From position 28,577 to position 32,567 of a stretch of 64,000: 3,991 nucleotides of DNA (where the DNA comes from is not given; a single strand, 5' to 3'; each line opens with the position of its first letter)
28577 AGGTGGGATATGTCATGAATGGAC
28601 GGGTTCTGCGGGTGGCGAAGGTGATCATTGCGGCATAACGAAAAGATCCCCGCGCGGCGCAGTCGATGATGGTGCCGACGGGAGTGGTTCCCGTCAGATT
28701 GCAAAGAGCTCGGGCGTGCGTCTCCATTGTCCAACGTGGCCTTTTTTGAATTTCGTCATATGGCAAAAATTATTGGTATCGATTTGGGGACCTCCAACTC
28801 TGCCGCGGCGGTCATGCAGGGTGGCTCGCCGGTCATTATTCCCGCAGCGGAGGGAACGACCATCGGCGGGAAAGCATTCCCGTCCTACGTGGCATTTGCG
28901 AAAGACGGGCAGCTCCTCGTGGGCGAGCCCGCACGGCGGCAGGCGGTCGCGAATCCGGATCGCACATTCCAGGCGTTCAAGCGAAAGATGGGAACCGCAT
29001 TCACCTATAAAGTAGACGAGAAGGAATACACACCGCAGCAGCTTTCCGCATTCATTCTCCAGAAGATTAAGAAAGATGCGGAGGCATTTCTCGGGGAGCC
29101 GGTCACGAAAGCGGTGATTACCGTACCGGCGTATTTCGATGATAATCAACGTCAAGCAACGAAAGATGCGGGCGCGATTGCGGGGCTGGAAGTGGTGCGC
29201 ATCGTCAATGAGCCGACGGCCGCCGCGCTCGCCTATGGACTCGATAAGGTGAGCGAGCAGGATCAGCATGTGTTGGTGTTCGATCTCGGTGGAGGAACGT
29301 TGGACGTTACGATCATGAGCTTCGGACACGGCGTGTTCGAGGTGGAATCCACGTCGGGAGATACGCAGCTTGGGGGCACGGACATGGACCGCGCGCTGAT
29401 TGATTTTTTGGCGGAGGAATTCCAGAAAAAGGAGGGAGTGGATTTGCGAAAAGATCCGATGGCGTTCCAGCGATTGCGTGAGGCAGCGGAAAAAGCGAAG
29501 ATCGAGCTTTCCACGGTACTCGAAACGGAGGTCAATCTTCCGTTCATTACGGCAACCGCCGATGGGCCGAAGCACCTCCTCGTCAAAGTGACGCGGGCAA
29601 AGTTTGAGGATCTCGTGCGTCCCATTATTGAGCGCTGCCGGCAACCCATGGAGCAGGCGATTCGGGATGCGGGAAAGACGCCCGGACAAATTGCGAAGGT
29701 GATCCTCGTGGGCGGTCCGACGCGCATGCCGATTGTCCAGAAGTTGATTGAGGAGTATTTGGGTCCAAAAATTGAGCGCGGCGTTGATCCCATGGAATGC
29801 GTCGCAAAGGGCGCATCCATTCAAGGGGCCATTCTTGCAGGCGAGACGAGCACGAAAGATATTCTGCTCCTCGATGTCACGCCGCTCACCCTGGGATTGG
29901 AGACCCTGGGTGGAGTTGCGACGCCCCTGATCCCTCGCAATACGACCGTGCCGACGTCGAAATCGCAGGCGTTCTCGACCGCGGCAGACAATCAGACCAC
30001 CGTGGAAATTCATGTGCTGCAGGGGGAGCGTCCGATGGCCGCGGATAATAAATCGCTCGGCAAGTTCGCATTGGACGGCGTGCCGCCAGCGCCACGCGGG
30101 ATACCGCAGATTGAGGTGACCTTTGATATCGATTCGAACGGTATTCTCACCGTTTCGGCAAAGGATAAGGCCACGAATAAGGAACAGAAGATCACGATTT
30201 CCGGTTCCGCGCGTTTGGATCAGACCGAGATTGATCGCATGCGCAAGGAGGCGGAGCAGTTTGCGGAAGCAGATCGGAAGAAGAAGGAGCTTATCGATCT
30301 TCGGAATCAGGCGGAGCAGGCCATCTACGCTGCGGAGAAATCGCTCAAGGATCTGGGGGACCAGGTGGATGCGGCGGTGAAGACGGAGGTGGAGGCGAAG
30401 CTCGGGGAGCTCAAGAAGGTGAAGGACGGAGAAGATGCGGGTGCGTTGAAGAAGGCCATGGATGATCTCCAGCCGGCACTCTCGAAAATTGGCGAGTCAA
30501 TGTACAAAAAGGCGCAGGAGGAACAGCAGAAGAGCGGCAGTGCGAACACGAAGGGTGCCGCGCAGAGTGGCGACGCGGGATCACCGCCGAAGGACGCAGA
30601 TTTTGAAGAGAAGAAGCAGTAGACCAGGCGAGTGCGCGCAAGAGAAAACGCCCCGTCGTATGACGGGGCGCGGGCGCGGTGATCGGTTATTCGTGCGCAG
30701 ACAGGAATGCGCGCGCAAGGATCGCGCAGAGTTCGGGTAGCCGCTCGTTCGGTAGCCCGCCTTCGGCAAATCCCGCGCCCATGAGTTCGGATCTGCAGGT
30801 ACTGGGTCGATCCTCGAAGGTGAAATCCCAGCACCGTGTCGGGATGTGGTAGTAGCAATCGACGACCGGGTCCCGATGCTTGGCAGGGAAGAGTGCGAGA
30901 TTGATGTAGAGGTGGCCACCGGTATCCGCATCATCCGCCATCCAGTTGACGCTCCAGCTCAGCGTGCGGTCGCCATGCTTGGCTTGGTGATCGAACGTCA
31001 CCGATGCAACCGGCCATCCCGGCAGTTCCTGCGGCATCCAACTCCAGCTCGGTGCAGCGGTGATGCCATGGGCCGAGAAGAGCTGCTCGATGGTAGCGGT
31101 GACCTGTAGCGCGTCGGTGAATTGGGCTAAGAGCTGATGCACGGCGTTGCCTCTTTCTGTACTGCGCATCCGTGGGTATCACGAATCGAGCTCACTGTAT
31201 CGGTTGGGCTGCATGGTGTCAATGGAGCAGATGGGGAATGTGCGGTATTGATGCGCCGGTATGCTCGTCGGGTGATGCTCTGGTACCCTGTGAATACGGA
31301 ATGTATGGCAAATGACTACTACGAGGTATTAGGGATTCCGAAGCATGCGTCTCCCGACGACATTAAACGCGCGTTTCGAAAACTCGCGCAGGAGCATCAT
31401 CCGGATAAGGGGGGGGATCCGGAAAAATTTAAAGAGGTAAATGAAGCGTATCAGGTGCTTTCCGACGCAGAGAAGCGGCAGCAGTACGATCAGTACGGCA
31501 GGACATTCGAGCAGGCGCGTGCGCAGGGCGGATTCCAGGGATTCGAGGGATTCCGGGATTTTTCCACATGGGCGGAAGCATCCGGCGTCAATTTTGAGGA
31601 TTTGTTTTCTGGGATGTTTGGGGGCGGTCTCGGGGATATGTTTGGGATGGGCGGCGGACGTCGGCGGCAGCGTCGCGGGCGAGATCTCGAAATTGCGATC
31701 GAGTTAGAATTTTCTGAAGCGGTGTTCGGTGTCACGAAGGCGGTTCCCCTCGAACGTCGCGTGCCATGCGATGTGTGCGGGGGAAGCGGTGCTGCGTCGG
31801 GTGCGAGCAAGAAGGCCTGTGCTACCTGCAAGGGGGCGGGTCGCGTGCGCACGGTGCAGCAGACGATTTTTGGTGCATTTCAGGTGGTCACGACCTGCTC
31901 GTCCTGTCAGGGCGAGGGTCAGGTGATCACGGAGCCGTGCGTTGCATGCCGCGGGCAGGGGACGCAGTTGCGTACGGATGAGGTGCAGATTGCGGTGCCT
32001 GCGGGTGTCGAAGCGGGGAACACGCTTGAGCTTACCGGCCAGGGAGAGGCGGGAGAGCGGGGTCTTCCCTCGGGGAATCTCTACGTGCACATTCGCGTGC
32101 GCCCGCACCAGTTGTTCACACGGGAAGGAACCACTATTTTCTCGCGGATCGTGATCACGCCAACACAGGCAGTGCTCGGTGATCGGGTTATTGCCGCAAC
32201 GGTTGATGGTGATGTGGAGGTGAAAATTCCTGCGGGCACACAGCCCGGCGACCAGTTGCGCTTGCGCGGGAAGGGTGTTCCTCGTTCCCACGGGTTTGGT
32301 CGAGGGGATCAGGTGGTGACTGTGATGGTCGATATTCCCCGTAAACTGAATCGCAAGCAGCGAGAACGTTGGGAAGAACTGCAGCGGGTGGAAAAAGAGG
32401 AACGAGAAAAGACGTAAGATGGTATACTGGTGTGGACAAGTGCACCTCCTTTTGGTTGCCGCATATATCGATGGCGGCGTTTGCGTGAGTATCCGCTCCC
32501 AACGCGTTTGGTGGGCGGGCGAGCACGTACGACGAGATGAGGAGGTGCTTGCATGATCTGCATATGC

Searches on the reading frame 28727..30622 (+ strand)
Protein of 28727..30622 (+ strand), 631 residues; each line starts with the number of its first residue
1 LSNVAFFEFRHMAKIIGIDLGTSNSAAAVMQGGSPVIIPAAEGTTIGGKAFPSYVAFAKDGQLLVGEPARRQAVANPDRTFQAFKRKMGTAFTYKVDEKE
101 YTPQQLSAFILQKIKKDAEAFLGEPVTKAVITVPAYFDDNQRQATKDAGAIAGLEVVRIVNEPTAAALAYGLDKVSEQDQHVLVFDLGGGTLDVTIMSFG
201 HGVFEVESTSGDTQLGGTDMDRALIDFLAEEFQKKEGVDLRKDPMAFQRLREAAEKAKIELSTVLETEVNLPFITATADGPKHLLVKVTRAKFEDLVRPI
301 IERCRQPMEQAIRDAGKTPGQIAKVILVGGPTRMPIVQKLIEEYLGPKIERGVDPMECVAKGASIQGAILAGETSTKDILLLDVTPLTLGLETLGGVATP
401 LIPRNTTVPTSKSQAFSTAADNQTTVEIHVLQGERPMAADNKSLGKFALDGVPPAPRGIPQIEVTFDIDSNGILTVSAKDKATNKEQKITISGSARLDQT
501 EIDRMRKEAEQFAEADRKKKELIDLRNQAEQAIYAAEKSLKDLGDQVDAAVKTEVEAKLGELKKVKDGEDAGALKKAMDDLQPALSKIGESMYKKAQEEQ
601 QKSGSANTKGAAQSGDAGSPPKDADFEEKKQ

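Call 59: search_protein_families(library=pfam, proteins=[window:28727-30622:+], max_evalue=0.00001)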
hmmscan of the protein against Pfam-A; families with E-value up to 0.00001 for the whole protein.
window:28727-30622:+ (631 aa): 2 families
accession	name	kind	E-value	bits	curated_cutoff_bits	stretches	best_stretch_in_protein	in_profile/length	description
PF00012.26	HSP70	-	7.7e-228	758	20.6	2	95-594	102-599/599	Hsp70 protein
PF06723.19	MreB_Mbl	-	9.1e-19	67.9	27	1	16-365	4-317/327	MreB/Mbl protein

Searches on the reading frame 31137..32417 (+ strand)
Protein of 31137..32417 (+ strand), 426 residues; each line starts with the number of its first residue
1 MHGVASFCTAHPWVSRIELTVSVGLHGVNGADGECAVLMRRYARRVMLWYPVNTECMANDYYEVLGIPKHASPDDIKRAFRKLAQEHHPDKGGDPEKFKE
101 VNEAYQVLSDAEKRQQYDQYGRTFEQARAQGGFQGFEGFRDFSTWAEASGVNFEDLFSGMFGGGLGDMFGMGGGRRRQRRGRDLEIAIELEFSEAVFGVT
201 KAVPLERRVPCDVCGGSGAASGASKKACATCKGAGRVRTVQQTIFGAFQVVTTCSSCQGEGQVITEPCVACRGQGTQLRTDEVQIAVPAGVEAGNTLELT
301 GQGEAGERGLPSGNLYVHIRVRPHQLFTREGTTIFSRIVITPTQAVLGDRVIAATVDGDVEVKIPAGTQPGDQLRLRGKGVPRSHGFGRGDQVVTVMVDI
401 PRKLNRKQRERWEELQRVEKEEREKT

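Call 59: search_protein_families(library=pfam, proteins=[window:31137-32417:+], max_evalue=0.00001)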
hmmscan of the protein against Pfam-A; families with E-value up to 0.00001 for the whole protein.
window:31137-32417:+ (426 aa): 3 families
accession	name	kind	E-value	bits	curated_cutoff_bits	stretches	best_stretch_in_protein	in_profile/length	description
PF01556.23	DnaJ_C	-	2.7e-43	148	26.6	1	184-401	1-152/152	DnaJ C terminal domain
PF00226.36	DnaJ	-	1.1e-24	86.8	27.8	1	60-118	1-63/63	DnaJ domain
PF00684.25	DnaJ_CXXCXGXG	-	1.5e-16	60.8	32.7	1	211-275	1-65/65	DnaJ central domain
